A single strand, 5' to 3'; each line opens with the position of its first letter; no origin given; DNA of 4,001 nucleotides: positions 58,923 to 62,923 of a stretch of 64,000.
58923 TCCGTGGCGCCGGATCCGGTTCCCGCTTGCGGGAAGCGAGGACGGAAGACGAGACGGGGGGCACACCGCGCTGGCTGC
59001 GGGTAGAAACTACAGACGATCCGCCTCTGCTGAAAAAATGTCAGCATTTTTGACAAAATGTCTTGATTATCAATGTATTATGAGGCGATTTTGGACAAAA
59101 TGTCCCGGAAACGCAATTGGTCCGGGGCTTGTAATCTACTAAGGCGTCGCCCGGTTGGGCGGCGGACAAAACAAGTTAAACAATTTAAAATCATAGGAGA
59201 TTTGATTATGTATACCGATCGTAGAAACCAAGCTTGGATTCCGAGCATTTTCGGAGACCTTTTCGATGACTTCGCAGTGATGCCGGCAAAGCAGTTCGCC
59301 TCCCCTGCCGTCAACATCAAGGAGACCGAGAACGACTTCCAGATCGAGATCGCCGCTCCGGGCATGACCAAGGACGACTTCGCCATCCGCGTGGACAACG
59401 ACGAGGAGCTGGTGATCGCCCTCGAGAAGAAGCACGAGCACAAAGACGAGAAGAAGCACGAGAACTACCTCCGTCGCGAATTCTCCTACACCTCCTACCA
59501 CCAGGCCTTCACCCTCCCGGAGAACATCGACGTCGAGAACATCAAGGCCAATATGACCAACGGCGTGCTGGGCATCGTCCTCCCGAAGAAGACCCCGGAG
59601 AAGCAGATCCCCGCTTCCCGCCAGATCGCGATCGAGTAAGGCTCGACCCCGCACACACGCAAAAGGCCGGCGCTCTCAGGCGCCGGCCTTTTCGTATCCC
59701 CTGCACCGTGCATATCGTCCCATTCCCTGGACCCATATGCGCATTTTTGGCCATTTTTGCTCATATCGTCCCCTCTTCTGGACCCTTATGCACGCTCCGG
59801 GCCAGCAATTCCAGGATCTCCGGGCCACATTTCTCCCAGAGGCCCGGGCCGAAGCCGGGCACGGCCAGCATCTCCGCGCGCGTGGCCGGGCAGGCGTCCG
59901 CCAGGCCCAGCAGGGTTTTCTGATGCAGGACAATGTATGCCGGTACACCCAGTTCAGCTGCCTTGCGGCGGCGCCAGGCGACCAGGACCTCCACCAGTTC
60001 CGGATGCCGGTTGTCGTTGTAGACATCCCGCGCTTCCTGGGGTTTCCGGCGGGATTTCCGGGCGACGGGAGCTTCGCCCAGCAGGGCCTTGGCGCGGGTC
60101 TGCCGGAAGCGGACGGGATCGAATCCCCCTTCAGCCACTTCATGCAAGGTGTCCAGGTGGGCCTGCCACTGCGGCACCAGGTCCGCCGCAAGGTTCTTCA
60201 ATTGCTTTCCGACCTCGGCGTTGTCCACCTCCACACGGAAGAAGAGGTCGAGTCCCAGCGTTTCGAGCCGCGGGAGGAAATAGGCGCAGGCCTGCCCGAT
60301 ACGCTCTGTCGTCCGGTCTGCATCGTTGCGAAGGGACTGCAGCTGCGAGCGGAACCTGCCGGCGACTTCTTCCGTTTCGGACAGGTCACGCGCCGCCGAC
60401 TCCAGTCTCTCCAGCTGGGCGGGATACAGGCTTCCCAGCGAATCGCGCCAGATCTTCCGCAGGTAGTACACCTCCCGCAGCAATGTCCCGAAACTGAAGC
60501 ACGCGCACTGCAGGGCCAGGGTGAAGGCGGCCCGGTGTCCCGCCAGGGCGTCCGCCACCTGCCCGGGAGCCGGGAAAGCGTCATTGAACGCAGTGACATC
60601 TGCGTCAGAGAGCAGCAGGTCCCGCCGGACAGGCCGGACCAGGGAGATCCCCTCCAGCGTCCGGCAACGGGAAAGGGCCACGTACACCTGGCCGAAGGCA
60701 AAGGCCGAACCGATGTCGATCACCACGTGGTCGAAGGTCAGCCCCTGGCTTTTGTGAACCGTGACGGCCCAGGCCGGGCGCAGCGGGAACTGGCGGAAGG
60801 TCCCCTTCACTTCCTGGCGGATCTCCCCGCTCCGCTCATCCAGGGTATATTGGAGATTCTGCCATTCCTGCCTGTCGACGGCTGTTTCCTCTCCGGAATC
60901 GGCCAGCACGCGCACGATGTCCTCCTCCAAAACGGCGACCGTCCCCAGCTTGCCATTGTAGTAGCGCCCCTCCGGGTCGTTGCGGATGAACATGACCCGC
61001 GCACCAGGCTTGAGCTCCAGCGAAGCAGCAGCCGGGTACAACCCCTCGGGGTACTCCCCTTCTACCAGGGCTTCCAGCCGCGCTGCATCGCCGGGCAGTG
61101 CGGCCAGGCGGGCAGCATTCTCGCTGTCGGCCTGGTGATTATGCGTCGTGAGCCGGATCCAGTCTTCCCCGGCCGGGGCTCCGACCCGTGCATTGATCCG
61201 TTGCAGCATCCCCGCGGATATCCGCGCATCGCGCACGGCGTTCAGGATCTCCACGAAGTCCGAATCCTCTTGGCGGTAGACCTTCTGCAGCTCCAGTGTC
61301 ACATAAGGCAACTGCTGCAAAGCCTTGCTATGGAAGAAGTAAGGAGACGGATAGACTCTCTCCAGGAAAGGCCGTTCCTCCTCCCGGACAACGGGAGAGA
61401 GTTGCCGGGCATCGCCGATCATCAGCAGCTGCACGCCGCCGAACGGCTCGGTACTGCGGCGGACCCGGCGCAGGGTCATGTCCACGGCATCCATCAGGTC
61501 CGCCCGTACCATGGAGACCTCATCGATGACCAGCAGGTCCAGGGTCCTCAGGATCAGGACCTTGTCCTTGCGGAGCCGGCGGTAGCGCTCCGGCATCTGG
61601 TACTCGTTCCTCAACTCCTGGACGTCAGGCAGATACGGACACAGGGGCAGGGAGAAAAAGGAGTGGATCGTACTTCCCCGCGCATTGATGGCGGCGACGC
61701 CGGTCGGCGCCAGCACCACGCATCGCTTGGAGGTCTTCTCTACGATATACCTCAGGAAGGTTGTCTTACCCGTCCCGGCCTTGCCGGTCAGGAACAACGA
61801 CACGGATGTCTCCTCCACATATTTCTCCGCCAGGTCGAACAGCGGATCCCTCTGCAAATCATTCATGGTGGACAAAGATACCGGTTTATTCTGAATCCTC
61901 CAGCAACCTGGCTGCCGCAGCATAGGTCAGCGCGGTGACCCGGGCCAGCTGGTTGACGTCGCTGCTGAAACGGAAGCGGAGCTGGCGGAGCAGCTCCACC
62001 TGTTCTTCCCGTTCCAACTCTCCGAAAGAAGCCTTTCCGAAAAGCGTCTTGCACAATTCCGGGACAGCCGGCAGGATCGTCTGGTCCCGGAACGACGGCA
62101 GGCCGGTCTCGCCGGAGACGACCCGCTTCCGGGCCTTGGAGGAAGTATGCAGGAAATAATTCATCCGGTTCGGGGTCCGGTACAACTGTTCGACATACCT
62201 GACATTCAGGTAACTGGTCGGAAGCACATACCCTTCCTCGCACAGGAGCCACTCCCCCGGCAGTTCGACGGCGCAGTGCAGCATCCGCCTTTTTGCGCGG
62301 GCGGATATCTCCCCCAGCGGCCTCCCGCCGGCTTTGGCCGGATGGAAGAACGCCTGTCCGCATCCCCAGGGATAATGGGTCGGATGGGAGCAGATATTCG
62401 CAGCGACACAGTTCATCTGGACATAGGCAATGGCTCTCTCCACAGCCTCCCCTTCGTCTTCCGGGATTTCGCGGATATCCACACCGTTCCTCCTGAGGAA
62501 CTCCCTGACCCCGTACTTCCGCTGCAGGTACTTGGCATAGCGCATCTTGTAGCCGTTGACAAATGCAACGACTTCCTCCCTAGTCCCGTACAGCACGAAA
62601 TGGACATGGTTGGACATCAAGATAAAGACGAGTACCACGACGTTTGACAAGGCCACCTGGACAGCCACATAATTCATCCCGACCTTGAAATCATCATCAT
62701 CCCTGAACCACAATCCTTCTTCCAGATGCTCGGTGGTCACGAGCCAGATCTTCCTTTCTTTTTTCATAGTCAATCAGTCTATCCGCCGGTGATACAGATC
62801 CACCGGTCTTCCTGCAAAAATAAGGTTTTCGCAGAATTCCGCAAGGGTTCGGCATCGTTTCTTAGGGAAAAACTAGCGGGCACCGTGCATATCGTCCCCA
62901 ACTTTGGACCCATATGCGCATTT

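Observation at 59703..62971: HUH (RAYT-like) transposase and Pif1/HRDC helicase bracketed by two direct copies of a 92-bp hairpin element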

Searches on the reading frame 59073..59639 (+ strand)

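Call 7: search_protein_families(library=pfam, proteins=[window:59073-59639:+], max_evalue=0.01)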
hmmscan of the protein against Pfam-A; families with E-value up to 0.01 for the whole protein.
window:59073-59639:+ (188 aa): 2 families
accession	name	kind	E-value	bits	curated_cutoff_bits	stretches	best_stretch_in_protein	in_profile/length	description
PF00011.27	HSP20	-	4.2e-23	81.8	20.8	1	82-187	2-101/102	Hsp20/alpha crystallin family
PF17886.7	ArsA_HSP20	-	0.0047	16.9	22.5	1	87-168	2-61/63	HSP20-like domain found in ArsA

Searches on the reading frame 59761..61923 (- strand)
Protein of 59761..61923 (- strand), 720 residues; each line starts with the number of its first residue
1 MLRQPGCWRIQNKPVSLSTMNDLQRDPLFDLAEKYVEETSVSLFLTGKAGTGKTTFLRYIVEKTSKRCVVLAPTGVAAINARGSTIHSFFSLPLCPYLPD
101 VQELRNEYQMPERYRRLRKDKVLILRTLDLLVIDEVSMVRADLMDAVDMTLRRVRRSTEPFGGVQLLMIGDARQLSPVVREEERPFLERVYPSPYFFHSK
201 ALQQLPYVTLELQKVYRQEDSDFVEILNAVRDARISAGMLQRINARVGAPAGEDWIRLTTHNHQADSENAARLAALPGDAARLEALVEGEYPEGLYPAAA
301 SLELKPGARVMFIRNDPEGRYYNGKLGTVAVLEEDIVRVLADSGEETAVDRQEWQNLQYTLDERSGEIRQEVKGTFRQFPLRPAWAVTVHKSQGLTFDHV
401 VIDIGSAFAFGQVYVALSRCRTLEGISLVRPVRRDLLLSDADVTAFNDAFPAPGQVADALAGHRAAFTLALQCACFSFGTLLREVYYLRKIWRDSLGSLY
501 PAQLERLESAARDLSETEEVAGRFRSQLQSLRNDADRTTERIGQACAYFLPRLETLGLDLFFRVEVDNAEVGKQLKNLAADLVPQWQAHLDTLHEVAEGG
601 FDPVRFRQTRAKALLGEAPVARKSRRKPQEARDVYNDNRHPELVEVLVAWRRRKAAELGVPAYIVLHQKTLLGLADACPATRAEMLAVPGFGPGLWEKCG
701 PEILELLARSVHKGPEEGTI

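Call 7: search_protein_families(library=pfam, proteins=[window:59761-61923:-], max_evalue=0.01)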
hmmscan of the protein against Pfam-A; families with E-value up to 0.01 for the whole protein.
window:59761-61923:- (720 aa): 15 families
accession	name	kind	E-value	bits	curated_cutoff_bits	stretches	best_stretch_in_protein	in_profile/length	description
PF05970.20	PIF1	-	4.9e-30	105.2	25.9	1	22-236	4-218/223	PIF1-like helicase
PF00570.28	HRDC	-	3.5e-17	62.6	23.8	1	642-707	3-68/68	HRDC domain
PF13604.12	AAA_30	-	8.4e-14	52.2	27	1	33-179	11-132/191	AAA domain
PF13245.12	AAA_19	-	2.7e-12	47.5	25.1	1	42-178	13-132/134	AAA domain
PF13538.12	UvrD_C_2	-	1.6e-07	31.5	27.4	1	383-421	1-46/52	UvrD-like helicase C-terminal domain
PF02689.20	Herpes_Helicase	-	5.8e-07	28.3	27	1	385-424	731-772/808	Helicase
PF13401.12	AAA_22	-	2.2e-06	28.5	27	1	42-172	7-124/130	AAA domain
PF01443.25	Viral_helicase1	-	5.5e-06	26.8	21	0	333-421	128-221/228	Viral superfamily 1 RNA helicase core domain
PF13191.12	AAA_16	-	3.1e-05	25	32.6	1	24-78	8-55/167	AAA ATPase domain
PF13479.12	AAA_24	-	0.0017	18.7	27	1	41-152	3-89/195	AAA domain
PF02367.23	TsaE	-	0.0043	17.5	26.6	1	32-74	11-55/128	Threonylcarbamoyl adenosine biosynthesis protein TsaE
PF07728.20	AAA_5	-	0.005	17.3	22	0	43-67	2-26/139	AAA domain (dynein-related subfamily)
PF18335.7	SH3_13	-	0.0073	16.5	41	0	304-334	26-56/65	ATP-dependent RecD-like DNA helicase SH3 domain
PF25199.1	nSTAND_NTPase5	-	0.0081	16.4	34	0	34-61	35-62/145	Novel STAND NTPase 5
PF05729.18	NACHT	-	0.0082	16.4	26.7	0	44-68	4-28/167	NACHT domain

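Call 8: search_protein_families(library=ncbifam, proteins=[window:59761-61923:-], max_evalue=0.01)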
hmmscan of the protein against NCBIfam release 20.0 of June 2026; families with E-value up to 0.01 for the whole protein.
window:59761-61923:- (720 aa): 8 families
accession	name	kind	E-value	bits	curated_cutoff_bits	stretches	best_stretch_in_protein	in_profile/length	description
TIGR01448.2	helicase_RecD2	equivalog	2.4e-19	69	500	2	43-178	334-450/713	SF1B family DNA helicase RecD2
TIGR01447.1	recD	equivalog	8.3e-19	67.6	310.15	2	43-178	166-304/597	exodeoxyribonuclease V subunit alpha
TIGR02768.1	TraA_Ti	equivalog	2.2e-13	49.4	590.45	1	300-360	611-671/751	Ti-type conjugative transfer relaxase TraA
TIGR01389.1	recQ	equivalog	1e-09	37.4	640.2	1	612-707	496-588/591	DNA helicase RecQ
NF010464.0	PRK13889.1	subfamily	2.7e-09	35.5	1015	2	305-358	602-655/992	conjugal transfer relaxase TraA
NF008127.0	PRK10875.1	equivalog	2.1e-07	29.9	671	1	316-407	480-566/619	exodeoxyribonuclease V subunit alpha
NF008279.0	PRK11057.1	equivalog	2.5e-07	29.5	1015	1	620-712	512-604/608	ATP-dependent DNA helicase RecQ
TIGR02928.1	TIGR02928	subfamily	0.0078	15.1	181.3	0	37-85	37-86/366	orc1/cdc6 family replication initiation protein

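Call 83: search_protein_families(library=padloc, proteins=[window:59761-61866:-], max_evalue=0.01)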
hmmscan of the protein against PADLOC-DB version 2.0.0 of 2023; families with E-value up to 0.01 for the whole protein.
window:59761-61866:- (701 aa): 18 families
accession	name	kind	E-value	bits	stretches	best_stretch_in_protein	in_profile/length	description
PDLC05065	PDC-S68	-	1.8e-17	60.5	2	25-168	624-752/1221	-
PDLC04476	PDC-M16A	-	2.7e-17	60.4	1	14-316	17-328/691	-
PDLC05064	PDC-S68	-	4.7e-14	49.1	2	25-159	704-824/1273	-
PDLC05066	PDC-S68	-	1.3e-13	47.9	2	25-160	597-722/1202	-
PDLC01734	typeIV_RecD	-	3.2e-13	46.8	1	24-215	357-519/763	RecD_0_IVD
PDLC01148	RecD_like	-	1.4e-11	41.4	1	25-93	332-393/719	RecD/Tra ATPase fused to N-terminal HHH domain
PDLC04475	PDC-M16A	-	2.1e-11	41.1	1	14-214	24-231/721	-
PDLC02861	DpdF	-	1.7e-10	37.9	1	604-690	518-605/611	DpdF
PDLC02864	DpdF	-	1.9e-10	38.1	1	602-689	521-608/610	DpdF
PDLC02863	DpdF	-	6.3e-10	36.5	1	625-691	401-469/488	DpdF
PDLC04474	PDC-M16A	-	4.9e-09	33.2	2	11-90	225-309/917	-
PDLC05035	PDC-S53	-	7e-09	32.3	1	353-386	806-839/900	-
PDLC04472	PDC-M16A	-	1.4e-07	28.3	1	14-120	232-344/930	-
PDLC02865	DpdF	-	1.7e-07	27.2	1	618-690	1427-1499/1499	DpdF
PDLC02871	DpdF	-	2.9e-06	25.3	1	601-692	43-134/140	DpdF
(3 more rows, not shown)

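Call 84: search_solved_structures(query=window:59761-61866:-, max_evalue=0.00001)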
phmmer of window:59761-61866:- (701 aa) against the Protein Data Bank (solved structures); distinct sequences matched with E-value up to 0.00001: 20.
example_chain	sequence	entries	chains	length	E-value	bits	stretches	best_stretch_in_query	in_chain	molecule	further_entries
5ftb_A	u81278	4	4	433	3.1e-97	329.7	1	17-435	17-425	TPR DOMAIN PROTEIN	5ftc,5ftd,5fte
8bns_A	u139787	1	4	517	3.7e-97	329.5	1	10-427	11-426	AAA ATPase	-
5fhd_A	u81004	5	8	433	4.3e-97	329.3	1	17-435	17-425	Uncharacterized protein | ATP-dependent DNA helicase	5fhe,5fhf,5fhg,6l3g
5ftf_A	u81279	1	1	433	2.3e-96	326.8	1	17-435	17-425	TPR DOMAIN PROTEIN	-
8bnv_A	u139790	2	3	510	1.3e-86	294.7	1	18-429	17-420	AAA family ATPase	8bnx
6s3p_A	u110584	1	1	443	1.6e-84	287.7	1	25-428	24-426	PIF1 helicase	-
6s3e_A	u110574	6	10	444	1.6e-84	287.7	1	25-428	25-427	PIF1 helicase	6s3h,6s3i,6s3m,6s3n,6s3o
7oar_A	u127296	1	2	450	2.5e-84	287.1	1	25-428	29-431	Pif1 helicase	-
7bil_A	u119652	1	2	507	2.5e-84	287.1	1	25-428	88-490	PIF1 helicase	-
6xzt_A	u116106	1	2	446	1e-83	285.1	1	25-428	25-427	PIF1 helicase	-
7ada_A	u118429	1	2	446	2.7e-83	283.7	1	25-428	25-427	PIF1 helicase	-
6hph_A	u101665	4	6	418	1.3e-51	179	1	22-409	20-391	ATP-dependent DNA helicase PIF1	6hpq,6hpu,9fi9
9fb8_A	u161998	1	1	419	1.3e-51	179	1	22-409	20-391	ATP-dependent DNA helicase PIF1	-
6hpt_A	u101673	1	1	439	1.6e-51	178.7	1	22-409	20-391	ATP-dependent DNA helicase PIF1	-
5fhh_A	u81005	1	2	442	1.6e-51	178.7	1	22-409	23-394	ATP-dependent DNA helicase PIF1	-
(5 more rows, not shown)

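Call 87: find_related_loci(query=window:59761-61866:-, collection=genome_contigs, flank=3000)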
Query window:59761-61866:- (701 aa) in genome_contigs; peptide patterns used: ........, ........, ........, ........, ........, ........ (x = any residue, [..] = any of these).
66 stretches matched a pattern; 14 encode a relative of the query (tblastn E <= 1e-3); 14 distinct loci.
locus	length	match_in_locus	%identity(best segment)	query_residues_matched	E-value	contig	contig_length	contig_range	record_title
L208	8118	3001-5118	51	1-695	0e+0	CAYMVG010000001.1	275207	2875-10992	MAG TPA_asm: uncultured Muribaculaceae bacterium isolate SRP199465_co1_122 genome assembly, contig: NODE_17_length_27520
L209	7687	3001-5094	51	1-689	0e+0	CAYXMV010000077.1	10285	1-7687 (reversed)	MAG TPA_asm: uncultured Muribaculaceae bacterium isolate SRP315200_co1_582 genome assembly, contig: NODE_14581_length_10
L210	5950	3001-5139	50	2-695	0e+0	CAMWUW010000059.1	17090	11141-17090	MAG TPA_asm: uncultured Bacteroidales bacterium isolate SRR14411304_bin.8_metawrap_v1.3_MAG genome assembly, contig: NOD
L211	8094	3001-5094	47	4-690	0e+0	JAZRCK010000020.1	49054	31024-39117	MAG: Candidatus Egerieisoma sp. isolate T1900045514_YK20190208.MAGScoT_cleanbin_000023 SGB_7589_k141_1341931, whole geno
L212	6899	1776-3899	47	7-688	0e+0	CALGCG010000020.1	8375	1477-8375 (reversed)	MAG TPA_asm: uncultured Bacteroidales bacterium isolate SRR6425758_bin.91_CONCOCT_v1.1_MAG genome assembly, contig: ERZ1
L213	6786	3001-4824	41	4-564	8e-150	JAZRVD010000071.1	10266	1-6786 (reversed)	MAG: Bacteroidales bacterium isolate T1900044954_TA20190008.MAGScoT_cleanbin_000043 SGB_3788_k141_439085, whole genome s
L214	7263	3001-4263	43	2-427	4e-100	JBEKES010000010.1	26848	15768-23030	MAG: Candidatus Micrarchaeaceae archaeon isolate SPRUCE 211 SPRUCE_211_10, whole genome shotgun sequence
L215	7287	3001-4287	43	17-443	1e-98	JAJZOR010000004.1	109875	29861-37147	MAG: Candidatus Micrarchaeota archaeon isolate MAS5.bin21 NODE_15_length_109875_cov_40.749535, whole genome shotgun sequ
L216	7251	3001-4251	42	10-427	2e-98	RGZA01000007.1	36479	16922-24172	MAG: Alphaproteobacteria bacterium isolate WBA_2_308 contig_100_6, whole genome shotgun sequence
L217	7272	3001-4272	42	4-427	1e-96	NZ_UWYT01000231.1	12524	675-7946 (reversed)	Olavius algarvensis spirochete endosymbiont isolate 1, whole genome shotgun sequence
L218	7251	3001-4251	42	10-427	4e-96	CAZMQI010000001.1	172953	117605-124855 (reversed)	MAG TPA_asm: uncultured Rhodospirillales bacterium isolate SRP287051_co1_143 genome assembly, contig: NODE_166_length_17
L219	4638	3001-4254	39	10-427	1e-94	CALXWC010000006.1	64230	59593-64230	MAG: uncultured Alphaproteobacteria bacterium isolate BRZ_QQ__bin19 genome assembly, contig: BRZ_QQ__NODE_427_length_642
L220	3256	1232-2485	39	10-427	2e-95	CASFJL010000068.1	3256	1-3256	uncultured proteobacterium isolate B15_L3_338338_idba_bin.30 genome assembly, contig: B15_L3_338338_idba_bin.30.fa_scaff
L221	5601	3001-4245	41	17-430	4e-92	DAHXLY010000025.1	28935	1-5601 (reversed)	MAG TPA_asm: Candidatus Micrarchaeota archaeon isolate clean1608 k141_943184, whole genome shotgun sequence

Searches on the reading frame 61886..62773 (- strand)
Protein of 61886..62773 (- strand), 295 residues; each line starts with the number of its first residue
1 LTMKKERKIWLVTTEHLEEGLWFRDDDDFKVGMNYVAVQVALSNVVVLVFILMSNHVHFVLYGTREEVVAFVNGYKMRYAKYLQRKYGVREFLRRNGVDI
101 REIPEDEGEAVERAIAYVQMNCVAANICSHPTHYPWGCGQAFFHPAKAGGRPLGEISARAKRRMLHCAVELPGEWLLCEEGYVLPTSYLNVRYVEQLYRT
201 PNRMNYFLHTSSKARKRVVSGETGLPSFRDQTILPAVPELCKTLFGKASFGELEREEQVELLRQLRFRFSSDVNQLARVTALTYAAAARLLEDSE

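Call 7: search_protein_families(library=pfam, proteins=[window:61886-62773:-], max_evalue=0.01)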
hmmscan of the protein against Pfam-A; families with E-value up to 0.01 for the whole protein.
window:61886-62773:- (295 aa): 1 family
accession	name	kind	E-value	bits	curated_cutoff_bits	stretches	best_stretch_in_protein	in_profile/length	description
PF01797.21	Y1_Tnp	-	0.0031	18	23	1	44-88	40-85/121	Transposase IS200 like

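Call 8: search_protein_families(library=ncbifam, proteins=[window:61886-62773:-], max_evalue=0.01)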
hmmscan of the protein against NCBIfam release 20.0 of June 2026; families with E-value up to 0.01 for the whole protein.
window:61886-62773:- (295 aa): 1 family
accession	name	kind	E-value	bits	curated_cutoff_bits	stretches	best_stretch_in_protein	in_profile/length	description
NF047646.1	REP_Tyr_transpos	equivalog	4.4e-06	26.6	80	1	4-136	6-145/146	REP-associated tyrosine transposase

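Call 17: find_homologous_proteins(query=window:61886-62773:-, max_evalue=0.00001)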
Query window:61886-62773:- (295 aa): 2111 proteins with E <= 0.00001 among 4986 candidates; the best 120 are listed.
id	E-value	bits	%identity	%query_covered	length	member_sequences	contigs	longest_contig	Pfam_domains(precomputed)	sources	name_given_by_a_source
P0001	4.1e-180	615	91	100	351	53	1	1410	-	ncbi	-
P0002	5.7e-157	539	83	97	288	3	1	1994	PF01797.22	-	-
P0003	6.4e-154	529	78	99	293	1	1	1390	-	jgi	-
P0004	2.5e-139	482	71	98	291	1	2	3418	-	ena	-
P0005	6.9e-135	467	69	98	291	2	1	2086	-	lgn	-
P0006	9.1e-135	467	69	98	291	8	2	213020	-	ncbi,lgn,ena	-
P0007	9.5e-135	467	68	98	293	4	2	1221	-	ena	-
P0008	1.3e-134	466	68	98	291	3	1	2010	-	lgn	-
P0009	1.2e-133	463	70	98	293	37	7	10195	-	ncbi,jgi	jgi:hypothetical protein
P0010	1.6e-133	462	70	99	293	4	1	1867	-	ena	-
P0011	1.7e-133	462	68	98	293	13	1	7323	PF01797.22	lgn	-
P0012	2.5e-133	462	68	98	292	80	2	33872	-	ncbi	-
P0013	2.9e-133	462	67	98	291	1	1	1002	-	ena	-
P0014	8.8e-133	460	69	98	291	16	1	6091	-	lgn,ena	-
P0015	1.8e-132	459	68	98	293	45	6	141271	-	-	-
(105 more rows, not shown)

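Call 18: find_encoding_contigs(protein=P0001, flank=6000, max_places=6)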
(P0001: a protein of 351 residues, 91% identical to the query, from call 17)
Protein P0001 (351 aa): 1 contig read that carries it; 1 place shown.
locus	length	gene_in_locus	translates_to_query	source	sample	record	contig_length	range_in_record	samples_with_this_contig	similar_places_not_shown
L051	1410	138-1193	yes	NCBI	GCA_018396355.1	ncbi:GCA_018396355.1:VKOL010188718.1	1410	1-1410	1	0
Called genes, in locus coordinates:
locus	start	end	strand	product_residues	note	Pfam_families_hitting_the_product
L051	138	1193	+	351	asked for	-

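Call 19: find_encoding_contigs(protein=P0004, flank=6000, max_places=6)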
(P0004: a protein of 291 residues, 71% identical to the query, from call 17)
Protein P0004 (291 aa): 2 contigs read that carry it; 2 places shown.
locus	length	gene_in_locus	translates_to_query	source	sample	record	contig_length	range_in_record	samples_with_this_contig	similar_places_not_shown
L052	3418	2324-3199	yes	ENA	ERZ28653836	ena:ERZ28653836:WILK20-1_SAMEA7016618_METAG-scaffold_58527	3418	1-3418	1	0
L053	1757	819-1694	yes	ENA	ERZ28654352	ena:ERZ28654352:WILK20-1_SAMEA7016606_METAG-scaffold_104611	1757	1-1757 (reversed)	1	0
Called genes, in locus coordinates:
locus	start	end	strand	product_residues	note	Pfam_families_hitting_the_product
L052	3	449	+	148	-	?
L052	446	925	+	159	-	PF02664:LuxS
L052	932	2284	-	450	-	PF06738:ThrE, PF12821:ThrE_2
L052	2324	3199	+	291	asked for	-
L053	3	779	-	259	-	?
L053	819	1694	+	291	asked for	-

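Call 20: find_encoding_contigs(protein=P0002, flank=6000, max_places=6)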
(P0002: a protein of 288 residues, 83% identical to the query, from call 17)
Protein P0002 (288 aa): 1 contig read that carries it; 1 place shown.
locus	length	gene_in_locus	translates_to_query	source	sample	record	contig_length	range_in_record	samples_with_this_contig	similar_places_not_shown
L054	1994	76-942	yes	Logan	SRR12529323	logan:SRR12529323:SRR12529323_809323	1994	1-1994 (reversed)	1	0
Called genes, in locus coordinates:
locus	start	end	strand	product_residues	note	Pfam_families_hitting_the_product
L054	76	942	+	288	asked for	PF01797:Y1_Tnp (weak)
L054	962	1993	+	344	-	?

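Call 26: find_related_loci(query=window:61886-62773:-, collection=metagenome_contigs, flank=6000)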
Query window:61886-62773:- (295 aa) in metagenome_contigs; peptide patterns used: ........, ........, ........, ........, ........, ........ (x = any residue, [..] = any of these).
417 stretches matched a pattern; 128 encode a relative of the query (tblastn E <= 1e-3); the best 80 are kept; 80 distinct loci.
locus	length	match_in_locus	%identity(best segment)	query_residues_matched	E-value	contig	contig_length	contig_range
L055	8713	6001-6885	91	1-295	4e-177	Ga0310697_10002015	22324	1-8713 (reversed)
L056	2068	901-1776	69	1-292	1e-135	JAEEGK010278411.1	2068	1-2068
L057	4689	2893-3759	66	4-293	5e-128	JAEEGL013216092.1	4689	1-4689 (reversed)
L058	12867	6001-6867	60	3-292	5e-122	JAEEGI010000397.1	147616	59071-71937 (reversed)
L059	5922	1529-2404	63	2-292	6e-121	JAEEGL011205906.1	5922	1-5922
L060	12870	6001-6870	59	1-292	4e-120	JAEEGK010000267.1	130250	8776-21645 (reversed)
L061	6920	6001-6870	59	1-292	4e-120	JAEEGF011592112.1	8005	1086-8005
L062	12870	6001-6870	59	1-292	4e-120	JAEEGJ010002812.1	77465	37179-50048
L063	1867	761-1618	61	7-292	1e-127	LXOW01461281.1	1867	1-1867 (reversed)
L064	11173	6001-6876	60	2-292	7e-119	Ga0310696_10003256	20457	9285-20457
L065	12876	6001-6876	60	2-292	7e-119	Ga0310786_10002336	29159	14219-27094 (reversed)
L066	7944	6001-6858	60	7-292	2e-118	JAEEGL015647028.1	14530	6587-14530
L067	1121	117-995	61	7-294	2e-129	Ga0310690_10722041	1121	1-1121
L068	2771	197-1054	60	7-292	9e-123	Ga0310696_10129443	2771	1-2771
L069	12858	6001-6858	60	7-292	1e-117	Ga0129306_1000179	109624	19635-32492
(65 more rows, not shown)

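Call 83: search_protein_families(library=padloc, proteins=[window:61886-62773:-], max_evalue=0.01)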
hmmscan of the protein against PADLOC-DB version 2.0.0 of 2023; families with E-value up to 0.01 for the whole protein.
window:61886-62773:- (295 aa): 0 families
